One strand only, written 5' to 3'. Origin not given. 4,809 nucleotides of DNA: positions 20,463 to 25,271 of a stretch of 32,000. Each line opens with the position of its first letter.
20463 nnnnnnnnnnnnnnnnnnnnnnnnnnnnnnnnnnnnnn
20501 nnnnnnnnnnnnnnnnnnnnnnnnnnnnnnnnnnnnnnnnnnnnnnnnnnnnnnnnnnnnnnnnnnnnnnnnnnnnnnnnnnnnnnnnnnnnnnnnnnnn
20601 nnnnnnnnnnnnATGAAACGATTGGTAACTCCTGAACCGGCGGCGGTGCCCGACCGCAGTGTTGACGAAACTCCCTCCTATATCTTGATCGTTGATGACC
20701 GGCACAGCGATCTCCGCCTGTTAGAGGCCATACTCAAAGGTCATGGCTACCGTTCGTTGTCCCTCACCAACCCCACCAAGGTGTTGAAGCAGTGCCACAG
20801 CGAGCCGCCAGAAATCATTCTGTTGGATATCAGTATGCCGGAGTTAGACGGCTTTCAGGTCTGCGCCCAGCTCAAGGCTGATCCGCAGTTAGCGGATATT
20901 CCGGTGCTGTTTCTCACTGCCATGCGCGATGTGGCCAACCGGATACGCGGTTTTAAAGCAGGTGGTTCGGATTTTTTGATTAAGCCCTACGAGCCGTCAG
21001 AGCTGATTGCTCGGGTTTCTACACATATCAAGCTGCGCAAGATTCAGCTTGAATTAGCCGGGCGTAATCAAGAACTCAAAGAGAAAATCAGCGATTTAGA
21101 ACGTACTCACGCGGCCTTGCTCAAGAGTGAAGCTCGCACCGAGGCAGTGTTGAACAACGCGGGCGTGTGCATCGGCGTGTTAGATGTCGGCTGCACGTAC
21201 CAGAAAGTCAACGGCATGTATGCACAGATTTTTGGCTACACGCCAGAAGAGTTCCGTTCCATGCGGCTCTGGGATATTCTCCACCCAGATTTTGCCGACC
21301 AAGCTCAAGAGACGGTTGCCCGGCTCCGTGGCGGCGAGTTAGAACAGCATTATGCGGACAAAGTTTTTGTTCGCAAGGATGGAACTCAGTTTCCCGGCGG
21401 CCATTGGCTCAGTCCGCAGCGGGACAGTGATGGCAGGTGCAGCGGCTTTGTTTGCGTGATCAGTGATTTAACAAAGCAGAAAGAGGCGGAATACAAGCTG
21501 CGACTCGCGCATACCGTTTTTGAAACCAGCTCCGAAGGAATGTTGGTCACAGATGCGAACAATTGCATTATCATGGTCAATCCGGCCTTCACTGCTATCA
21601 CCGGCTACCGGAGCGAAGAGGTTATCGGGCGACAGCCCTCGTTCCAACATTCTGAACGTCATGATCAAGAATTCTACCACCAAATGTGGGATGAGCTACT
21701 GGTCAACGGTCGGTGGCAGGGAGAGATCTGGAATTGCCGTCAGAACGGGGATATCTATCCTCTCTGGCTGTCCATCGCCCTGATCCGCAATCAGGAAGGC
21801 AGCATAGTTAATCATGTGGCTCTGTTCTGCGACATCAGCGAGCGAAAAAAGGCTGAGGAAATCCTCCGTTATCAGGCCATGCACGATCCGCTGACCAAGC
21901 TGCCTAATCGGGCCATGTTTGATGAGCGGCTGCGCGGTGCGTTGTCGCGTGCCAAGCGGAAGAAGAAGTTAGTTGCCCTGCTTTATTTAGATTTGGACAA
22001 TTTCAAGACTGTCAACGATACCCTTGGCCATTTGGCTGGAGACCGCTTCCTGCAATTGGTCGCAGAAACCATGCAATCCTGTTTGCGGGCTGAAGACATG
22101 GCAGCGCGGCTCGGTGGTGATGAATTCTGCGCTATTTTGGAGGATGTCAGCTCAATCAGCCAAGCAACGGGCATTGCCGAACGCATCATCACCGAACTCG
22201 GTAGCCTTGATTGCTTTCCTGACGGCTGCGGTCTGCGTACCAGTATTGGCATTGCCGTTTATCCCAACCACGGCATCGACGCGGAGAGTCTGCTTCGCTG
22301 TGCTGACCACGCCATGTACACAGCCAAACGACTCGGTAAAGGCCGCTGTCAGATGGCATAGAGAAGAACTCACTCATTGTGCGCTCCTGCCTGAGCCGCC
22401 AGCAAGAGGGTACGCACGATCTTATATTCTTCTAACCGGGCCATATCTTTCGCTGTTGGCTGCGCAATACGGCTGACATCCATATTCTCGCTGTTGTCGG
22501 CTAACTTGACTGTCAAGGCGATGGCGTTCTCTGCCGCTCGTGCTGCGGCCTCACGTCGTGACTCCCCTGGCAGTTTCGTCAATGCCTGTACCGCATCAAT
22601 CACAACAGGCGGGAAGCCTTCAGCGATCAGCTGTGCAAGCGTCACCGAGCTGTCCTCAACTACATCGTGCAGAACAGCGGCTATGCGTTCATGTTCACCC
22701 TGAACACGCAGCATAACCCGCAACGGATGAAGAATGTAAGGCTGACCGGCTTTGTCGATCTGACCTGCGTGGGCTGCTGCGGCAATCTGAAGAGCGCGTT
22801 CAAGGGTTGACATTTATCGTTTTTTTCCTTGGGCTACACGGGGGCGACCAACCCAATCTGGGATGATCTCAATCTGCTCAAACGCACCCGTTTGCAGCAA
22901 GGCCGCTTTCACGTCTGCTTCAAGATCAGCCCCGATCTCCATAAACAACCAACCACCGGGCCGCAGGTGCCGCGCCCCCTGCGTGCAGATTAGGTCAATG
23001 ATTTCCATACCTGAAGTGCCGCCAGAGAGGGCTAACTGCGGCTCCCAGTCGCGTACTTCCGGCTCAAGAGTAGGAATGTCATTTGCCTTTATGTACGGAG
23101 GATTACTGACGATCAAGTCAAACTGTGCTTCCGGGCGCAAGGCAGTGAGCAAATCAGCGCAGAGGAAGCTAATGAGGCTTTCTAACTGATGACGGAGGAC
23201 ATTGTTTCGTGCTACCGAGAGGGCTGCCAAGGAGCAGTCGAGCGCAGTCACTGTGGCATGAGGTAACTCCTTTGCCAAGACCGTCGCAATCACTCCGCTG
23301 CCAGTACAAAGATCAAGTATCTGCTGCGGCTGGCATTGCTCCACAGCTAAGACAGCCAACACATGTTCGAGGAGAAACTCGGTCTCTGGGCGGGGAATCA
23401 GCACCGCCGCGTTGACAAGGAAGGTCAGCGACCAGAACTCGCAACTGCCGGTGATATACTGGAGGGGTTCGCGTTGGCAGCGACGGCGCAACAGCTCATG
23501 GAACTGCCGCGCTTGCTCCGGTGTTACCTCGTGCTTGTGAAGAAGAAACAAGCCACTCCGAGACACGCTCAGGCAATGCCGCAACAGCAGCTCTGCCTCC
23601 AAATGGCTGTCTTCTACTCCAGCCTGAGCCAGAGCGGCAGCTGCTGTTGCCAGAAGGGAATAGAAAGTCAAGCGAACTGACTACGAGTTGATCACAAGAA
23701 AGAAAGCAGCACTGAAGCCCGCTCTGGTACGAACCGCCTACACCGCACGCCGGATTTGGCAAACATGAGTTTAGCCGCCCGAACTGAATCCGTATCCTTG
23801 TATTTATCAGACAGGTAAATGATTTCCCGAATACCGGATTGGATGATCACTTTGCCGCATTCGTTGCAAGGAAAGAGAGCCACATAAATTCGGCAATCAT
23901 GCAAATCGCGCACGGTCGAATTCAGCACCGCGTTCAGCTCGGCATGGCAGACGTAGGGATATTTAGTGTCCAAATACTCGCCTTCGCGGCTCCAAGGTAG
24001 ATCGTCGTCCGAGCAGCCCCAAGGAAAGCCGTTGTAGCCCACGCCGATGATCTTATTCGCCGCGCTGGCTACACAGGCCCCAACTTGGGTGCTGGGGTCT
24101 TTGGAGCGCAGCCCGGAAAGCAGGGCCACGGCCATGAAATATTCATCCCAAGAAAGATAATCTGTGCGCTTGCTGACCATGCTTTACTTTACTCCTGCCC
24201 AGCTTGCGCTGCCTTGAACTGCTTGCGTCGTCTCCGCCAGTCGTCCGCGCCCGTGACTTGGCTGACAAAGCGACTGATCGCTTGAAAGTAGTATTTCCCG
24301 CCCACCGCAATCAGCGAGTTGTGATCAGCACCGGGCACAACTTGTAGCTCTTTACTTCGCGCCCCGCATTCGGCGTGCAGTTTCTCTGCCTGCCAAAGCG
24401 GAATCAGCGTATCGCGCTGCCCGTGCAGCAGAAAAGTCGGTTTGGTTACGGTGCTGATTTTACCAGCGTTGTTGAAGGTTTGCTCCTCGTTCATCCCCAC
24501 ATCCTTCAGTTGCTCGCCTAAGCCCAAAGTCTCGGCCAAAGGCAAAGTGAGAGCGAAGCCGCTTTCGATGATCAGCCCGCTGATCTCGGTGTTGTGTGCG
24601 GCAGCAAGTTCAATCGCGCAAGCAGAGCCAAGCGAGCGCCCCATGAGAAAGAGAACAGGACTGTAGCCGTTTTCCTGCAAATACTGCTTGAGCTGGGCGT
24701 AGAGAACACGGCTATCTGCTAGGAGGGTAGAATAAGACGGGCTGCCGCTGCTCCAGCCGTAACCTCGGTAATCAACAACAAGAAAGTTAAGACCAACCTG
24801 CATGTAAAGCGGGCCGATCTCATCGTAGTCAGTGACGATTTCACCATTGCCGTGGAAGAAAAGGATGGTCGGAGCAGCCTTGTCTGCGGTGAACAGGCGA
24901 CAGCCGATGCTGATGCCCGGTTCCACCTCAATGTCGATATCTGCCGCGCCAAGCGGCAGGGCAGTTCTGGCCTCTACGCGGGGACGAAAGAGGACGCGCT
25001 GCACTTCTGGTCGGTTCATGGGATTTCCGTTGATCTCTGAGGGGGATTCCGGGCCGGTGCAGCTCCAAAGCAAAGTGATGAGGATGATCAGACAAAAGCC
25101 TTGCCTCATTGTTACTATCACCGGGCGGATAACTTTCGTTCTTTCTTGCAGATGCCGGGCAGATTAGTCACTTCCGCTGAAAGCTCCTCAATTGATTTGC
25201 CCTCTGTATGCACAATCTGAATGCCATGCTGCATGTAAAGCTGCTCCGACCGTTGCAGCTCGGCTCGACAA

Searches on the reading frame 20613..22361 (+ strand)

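Call 8: search_protein_families(library=pfam, proteins=[window:20613-22361:+], max_evalue=0.01)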
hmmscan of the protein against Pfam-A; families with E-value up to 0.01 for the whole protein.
window:20613-22361:+ (582 aa): 8 families
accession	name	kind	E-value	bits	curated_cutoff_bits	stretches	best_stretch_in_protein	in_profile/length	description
PF00990.26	GGDEF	-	1.8e-47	161.6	23.8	1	422-577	1-160/161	Diguanylate cyclase, GGDEF domain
PF13426.13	PAS_9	-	1.5e-28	99.5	27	2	308-410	2-103/103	PAS domain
PF00072.30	Response_reg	-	6e-24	84.8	30.2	1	24-135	1-110/111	Response regulator receiver domain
PF00989.32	PAS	-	1.1e-20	74.2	22.6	2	301-399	5-104/113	PAS fold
PF08447.18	PAS_3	-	6.3e-19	68.5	25.6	2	319-400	1-84/89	PAS fold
PF08448.16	PAS_4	-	2.4e-18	66.8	23.1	2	180-290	1-109/110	PAS fold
PF13188.13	PAS_8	-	1.4e-12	47.5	21.8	1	300-345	4-51/65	PAS domain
PF12860.13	PAS_7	-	0.005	17.4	27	0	306-337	4-35/115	PAS fold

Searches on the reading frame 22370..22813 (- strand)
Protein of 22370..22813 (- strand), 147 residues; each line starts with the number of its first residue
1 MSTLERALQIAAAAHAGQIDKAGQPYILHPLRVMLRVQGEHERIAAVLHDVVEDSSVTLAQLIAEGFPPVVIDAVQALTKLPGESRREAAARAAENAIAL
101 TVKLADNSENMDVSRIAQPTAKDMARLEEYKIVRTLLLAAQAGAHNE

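Call 10: search_protein_families(library=pfam, proteins=[window:22370-22813:-], max_evalue=0.01)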
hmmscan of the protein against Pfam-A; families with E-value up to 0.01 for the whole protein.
window:22370-22813:- (147 aa): 1 family
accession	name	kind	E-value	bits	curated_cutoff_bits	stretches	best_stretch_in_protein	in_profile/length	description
PF13328.12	HD_4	-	7.2e-09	36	27.2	1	7-95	1-91/156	HD domain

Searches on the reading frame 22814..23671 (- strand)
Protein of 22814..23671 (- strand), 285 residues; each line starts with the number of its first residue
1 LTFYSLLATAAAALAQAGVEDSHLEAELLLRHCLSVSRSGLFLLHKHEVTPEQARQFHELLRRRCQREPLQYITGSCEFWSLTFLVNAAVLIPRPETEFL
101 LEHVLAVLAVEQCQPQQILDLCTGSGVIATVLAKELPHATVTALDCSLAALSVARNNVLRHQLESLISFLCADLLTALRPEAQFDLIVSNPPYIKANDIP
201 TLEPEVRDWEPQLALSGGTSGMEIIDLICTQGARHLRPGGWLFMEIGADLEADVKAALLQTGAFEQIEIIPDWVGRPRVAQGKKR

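Call 10: search_protein_families(library=pfam, proteins=[window:22814-23671:-], max_evalue=0.01)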
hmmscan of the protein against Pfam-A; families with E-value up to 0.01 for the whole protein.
window:22814-23671:- (285 aa): 15 families
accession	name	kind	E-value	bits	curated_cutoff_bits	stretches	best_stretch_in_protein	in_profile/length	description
PF17827.6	PrmC_N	-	1.1e-24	87.2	23.4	1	6-75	2-71/71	PrmC N-terminal domain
PF05175.20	MTS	-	2.6e-19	69.9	23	1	98-197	21-112/170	Methyltransferase small domain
PF13649.12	Methyltransf_25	-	3.5e-12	47.3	27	1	118-200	1-83/97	Methyltransferase domain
PF13847.12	Methyltransf_31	-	1.7e-09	37.9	27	1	117-192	6-83/145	Methyltransferase domain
PF08241.18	Methyltransf_11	-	6.1e-08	33.6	21.2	1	119-190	1-67/95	Methyltransferase domain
PF06325.19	PrmA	-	1.5e-07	31.6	22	1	112-203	159-243/296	Ribosomal protein L11 methyltransferase (PrmA)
PF01170.24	UPF0020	-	1.8e-06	28.3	22.3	1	83-195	41-133/197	RMKL-like, methyltransferase domain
PF08242.18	Methyltransf_12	-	1.6e-05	26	30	1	119-190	1-72/98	Methyltransferase domain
PF13489.12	Methyltransf_23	-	2.4e-05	24.6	27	1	105-246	13-119/164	Methyltransferase domain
PF03602.21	Cons_hypoth95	-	2.4e-05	24.5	24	1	94-199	22-129/182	Conserved hypothetical protein 95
PF12847.13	Methyltransf_18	-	8.5e-05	23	27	1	114-188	14-87/151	Methyltransferase domain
PF01209.24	Ubie_methyltran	-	0.0012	18.7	20.1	1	112-186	45-119/233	ubiE/COQ5 methyltransferase family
PF09445.16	Methyltransf_15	-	0.0016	18.5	22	1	117-192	3-80/165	RNA cap guanine-N2 methyltransferase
PF07669.17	Eco57I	-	0.0019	18.7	25.3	1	180-201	71-92/171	Eco57I restriction-modification methylase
PF02384.22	N6_Mtase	-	0.0088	15.8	20.4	0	109-196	42-138/311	N-6 DNA Methylase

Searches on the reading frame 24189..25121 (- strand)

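Call 10: search_protein_families(library=pfam, proteins=[window:24189-25121:-], max_evalue=0.01)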
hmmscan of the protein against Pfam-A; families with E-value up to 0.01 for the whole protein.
window:24189-25121:- (310 aa): 7 families
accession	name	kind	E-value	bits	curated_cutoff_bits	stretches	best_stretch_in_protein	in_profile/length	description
PF12146.15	Hydrolase_4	-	8.8e-20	71.4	27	2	83-187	4-108/239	Serine aminopeptidase, S33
PF00561.26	Abhydrolase_1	-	1.3e-14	54.9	25.8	1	84-195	1-103/245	alpha/beta hydrolase fold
PF12697.13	Abhydrolase_6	-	1.5e-07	32.7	26.3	1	86-191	1-98/217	Alpha/beta hydrolase family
PF00326.27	Peptidase_S9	-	2.8e-06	27.4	22.6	1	157-290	66-210/213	Prolyl oligopeptidase family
PF20408.4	Abhydrolase_11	-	7.9e-06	26.2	27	1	139-268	59-166/193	Alpha/beta hydrolase domain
PF02230.22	Abhydrolase_2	-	1.5e-05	25.4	23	0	213-269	143-201/217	Phospholipase/Carboxylesterase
PF03959.19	FSH1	-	0.0037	17.4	21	1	141-259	89-192/211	Serine hydrolase (FSH1)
